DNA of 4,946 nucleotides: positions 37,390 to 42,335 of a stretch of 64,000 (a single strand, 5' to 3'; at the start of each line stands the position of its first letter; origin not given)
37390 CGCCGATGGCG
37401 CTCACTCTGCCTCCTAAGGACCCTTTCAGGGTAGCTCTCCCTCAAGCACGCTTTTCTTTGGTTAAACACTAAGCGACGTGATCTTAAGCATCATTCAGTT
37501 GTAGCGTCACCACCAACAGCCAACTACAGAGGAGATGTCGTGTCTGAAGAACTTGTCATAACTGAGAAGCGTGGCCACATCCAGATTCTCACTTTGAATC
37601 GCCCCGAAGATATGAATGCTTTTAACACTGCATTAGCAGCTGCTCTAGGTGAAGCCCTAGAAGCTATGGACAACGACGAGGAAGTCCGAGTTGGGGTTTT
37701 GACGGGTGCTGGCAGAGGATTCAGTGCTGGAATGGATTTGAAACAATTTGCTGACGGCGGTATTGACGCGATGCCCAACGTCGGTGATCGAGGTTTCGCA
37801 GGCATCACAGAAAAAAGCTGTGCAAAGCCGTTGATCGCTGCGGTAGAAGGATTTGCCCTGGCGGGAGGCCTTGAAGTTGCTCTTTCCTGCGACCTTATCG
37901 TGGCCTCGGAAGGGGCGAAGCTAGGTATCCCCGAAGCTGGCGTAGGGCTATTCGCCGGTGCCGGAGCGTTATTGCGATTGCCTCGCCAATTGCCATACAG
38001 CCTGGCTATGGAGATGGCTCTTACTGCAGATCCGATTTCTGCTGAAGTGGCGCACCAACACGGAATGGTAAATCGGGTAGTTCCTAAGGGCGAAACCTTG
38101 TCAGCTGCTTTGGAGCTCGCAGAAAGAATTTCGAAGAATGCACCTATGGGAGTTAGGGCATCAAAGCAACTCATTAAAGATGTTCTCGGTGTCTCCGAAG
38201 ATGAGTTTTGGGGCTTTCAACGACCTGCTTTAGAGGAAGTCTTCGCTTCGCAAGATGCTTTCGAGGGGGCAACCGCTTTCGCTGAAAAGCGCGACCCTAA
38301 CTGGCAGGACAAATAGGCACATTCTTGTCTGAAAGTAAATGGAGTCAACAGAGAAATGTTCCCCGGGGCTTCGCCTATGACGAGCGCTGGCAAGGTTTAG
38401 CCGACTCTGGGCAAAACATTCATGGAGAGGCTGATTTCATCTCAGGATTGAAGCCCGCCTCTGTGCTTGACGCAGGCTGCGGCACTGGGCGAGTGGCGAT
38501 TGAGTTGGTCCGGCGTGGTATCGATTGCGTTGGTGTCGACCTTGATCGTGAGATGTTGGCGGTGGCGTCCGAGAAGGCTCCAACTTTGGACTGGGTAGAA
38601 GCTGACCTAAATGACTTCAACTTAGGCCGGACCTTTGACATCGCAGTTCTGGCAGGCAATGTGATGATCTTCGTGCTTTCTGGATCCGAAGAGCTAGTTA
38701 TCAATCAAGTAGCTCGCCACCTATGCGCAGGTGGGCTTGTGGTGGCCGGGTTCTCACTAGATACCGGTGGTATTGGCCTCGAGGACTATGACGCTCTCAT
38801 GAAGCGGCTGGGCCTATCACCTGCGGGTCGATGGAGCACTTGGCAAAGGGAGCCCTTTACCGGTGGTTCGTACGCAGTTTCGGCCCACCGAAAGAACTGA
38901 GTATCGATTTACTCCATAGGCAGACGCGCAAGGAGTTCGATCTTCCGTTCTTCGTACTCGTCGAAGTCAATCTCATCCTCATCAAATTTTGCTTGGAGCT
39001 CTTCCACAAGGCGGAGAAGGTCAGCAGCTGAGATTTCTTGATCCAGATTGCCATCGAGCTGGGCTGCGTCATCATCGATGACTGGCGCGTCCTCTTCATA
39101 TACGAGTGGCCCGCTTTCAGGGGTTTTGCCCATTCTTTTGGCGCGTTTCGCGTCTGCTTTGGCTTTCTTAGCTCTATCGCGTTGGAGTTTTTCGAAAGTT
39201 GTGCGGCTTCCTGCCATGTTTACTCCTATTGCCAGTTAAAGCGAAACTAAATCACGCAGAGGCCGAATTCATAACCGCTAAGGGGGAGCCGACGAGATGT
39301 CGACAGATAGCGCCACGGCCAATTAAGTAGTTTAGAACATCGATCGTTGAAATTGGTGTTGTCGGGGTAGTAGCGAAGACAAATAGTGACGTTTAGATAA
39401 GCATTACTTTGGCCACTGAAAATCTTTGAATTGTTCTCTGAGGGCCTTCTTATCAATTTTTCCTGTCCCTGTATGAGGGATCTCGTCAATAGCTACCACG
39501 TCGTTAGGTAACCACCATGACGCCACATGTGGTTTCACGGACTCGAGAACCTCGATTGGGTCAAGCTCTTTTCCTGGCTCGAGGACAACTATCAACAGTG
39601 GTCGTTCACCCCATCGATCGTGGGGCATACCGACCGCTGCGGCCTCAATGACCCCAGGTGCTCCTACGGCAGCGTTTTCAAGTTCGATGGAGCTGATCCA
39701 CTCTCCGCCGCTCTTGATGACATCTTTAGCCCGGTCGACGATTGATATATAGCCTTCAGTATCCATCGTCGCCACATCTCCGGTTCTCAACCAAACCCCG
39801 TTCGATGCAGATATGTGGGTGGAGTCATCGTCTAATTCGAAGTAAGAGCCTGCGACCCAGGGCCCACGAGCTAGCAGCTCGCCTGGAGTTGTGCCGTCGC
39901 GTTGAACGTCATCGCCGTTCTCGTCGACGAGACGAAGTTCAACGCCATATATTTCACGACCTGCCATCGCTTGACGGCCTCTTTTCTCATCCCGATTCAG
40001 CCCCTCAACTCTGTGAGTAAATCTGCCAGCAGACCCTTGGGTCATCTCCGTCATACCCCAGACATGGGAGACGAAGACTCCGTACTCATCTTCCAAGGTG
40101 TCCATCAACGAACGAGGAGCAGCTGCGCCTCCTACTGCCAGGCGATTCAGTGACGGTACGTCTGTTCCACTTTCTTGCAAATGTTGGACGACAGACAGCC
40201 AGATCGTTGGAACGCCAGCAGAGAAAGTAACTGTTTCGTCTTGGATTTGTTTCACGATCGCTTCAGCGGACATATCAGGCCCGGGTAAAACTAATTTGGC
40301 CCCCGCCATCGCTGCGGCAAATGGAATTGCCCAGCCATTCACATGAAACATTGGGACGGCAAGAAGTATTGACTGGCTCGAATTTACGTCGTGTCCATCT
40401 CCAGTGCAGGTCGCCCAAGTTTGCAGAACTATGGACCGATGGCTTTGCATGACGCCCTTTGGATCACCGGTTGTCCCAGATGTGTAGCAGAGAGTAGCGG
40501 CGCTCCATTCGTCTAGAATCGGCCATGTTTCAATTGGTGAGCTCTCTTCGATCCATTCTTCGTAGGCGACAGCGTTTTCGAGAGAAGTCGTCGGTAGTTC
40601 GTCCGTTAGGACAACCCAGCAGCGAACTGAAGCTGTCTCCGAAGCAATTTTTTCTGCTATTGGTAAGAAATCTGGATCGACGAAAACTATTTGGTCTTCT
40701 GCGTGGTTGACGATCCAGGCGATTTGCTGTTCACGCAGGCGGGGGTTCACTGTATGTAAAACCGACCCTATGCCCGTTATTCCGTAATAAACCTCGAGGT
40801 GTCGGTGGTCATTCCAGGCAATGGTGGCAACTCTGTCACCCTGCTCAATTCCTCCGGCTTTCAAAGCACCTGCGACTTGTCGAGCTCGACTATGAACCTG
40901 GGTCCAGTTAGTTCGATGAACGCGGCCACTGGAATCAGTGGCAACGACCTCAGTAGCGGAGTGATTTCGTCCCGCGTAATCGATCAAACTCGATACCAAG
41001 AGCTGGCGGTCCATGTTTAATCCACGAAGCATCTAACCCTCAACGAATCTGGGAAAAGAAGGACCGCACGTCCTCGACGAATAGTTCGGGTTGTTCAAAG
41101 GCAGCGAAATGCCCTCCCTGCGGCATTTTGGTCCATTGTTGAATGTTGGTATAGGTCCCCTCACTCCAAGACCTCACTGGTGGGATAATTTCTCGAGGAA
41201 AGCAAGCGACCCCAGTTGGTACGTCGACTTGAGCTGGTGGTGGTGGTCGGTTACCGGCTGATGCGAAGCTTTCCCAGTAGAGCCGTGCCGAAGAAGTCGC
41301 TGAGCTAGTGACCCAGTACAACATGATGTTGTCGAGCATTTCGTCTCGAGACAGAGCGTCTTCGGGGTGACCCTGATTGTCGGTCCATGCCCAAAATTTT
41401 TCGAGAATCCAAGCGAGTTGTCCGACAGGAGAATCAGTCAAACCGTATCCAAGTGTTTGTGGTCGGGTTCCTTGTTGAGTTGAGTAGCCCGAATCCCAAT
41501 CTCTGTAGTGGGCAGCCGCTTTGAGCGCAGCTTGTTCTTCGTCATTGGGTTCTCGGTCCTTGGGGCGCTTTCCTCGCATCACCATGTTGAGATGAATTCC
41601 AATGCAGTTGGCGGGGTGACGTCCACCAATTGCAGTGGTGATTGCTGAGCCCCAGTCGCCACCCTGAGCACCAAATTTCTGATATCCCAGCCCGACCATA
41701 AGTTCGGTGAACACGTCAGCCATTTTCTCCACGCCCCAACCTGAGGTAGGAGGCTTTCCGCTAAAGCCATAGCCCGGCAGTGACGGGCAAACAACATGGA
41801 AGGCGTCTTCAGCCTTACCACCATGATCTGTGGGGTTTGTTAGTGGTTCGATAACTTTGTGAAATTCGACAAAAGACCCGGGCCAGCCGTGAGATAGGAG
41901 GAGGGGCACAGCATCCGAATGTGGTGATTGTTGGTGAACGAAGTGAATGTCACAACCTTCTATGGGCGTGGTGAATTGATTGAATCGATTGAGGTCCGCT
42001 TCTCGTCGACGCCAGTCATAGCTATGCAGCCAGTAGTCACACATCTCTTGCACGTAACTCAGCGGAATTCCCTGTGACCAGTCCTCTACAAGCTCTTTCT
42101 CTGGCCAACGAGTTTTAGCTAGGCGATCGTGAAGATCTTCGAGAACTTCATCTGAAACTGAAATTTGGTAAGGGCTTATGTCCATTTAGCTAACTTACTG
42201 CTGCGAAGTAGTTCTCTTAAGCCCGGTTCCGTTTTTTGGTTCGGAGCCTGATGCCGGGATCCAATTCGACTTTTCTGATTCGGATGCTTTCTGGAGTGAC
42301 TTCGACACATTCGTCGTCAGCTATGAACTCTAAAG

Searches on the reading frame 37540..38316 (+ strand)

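Call 44: search_protein_families(library=pfam, proteins=[window:37540-38316:+], max_evalue=0.00001)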
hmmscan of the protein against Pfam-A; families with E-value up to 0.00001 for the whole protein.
window:37540-38316:+ (258 aa): 2 families
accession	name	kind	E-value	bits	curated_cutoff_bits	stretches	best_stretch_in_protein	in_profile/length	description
PF00378.25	ECH_1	-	5.8e-58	196.6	27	1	12-258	4-251/251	Enoyl-CoA hydratase/isomerase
PF16113.10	ECH_2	-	8.1e-30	104.9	27.2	1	15-248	2-239/335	Enoyl-CoA hydratase/isomerase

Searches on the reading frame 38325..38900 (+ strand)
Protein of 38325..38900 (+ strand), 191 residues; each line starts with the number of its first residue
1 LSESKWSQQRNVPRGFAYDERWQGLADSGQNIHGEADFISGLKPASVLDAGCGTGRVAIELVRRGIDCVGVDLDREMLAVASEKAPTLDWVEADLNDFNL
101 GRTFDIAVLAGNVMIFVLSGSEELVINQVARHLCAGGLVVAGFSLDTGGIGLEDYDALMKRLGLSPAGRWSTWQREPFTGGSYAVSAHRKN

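Call 44: search_protein_families(library=pfam, proteins=[window:38325-38900:+], max_evalue=0.00001)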
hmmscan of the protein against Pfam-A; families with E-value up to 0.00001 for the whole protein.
window:38325-38900:+ (191 aa): 6 families
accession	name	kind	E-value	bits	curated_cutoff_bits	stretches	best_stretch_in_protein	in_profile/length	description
PF13649.12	Methyltransf_25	-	5.6e-16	59.5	27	1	47-137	1-97/97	Methyltransferase domain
PF08241.18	Methyltransf_11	-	5.5e-13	49.8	21.2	1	48-140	1-94/95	Methyltransferase domain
PF08242.18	Methyltransf_12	-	5.4e-10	40.3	30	1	48-138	1-97/98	Methyltransferase domain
PF13847.12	Methyltransf_31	-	4.2e-08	33.4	27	1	46-140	6-108/145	Methyltransferase domain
PF13489.12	Methyltransf_23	-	6.4e-08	32.9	27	1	42-108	21-86/164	Methyltransferase domain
PF03848.20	TehB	-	5.3e-07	29.7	20.4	1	33-144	19-137/193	Tellurite resistance protein TehB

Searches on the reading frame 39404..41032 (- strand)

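Call 32: search_protein_families(library=ncbifam, proteins=[window:39404-41032:-], max_evalue=1e-10)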
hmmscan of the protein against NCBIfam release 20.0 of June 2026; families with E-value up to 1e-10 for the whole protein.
window:39404-41032:- (542 aa): 96 families (the best 25 are shown)
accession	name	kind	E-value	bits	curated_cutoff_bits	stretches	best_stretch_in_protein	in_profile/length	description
NF005426.0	PRK07008.1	equivalog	1.1e-197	658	822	1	2-542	5-542/545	3-(methylthio)propionyl-CoA ligase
NF004674.0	PRK06018.1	subfamily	9.4e-193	641.8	766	1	3-541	2-540/544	long-chain-fatty-acid--CoA ligase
NF004837.0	PRK06187.1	subfamily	6.2e-163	542.8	476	1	7-537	4-524/531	long-chain-fatty-acid--CoA ligase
NF004143.0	PRK05620.1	equivalog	9.4e-118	394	852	1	7-537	6-557/576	long-chain fatty-acid--CoA ligase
NF006020.0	PRK08162.1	subfamily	3.5e-102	342.5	677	1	39-537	43-540/545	acyl-CoA synthetase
NF006182.0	PRK08316.1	subfamily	1.6e-91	307.4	663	1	39-537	35-519/523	fatty acyl-CoA synthetase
NF009233.0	PRK12583.1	subfamily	1.7e-71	241.3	832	1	26-534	34-549/558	fatty acid CoA ligase family protein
NF005801.1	PRK07656.1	equivalog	3.5e-70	237.1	657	1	15-532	5-500/500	FadD3 family acyl-CoA ligase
NF004114.0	PRK05605.1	equivalog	5.1e-67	226.5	766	1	153-536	194-570/575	long-chain-fatty-acid--CoA ligase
NF005307.0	PRK06839.1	equivalog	1.5e-66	225.1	748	1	42-537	29-495/496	o-succinylbenzoate--CoA ligase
NF004808.0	PRK06155.1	equivalog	1.9e-65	221.1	722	1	41-534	47-521/542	ATP-dependent acyl-CoA ligase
NF005857.1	PRK07786.1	exception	2.8e-65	220.8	733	1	39-535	33-512/513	fatty-acid--CoA ligase FadD5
NF005702.0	PRK07514.1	subfamily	3.3e-65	220.4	558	1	36-537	25-502/506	malonyl-CoA synthase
TIGR03208.1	cyc_hxne_CoA_lg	equivalog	4.3e-65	220.5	792.3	1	31-533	44-538/538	cyclohexanecarboxylate-CoA ligase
NF002966.0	PRK03640.1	equivalog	1.2e-63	215.4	556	1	40-535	27-480/483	o-succinylbenzoate--CoA ligase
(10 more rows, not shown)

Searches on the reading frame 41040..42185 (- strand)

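Call 44: search_protein_families(library=pfam, proteins=[window:41040-42185:-], max_evalue=0.00001)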
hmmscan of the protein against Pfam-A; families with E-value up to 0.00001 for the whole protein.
window:41040-42185:- (381 aa): 2 families
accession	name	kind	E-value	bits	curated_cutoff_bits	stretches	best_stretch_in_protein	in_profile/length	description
PF06441.18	EHN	-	3.7e-42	143.4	22.8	1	3-108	1-107/107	Epoxide hydrolase N terminus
PF00561.26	Abhydrolase_1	-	4.6e-17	62.9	25.8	1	94-223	2-116/245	alpha/beta hydrolase fold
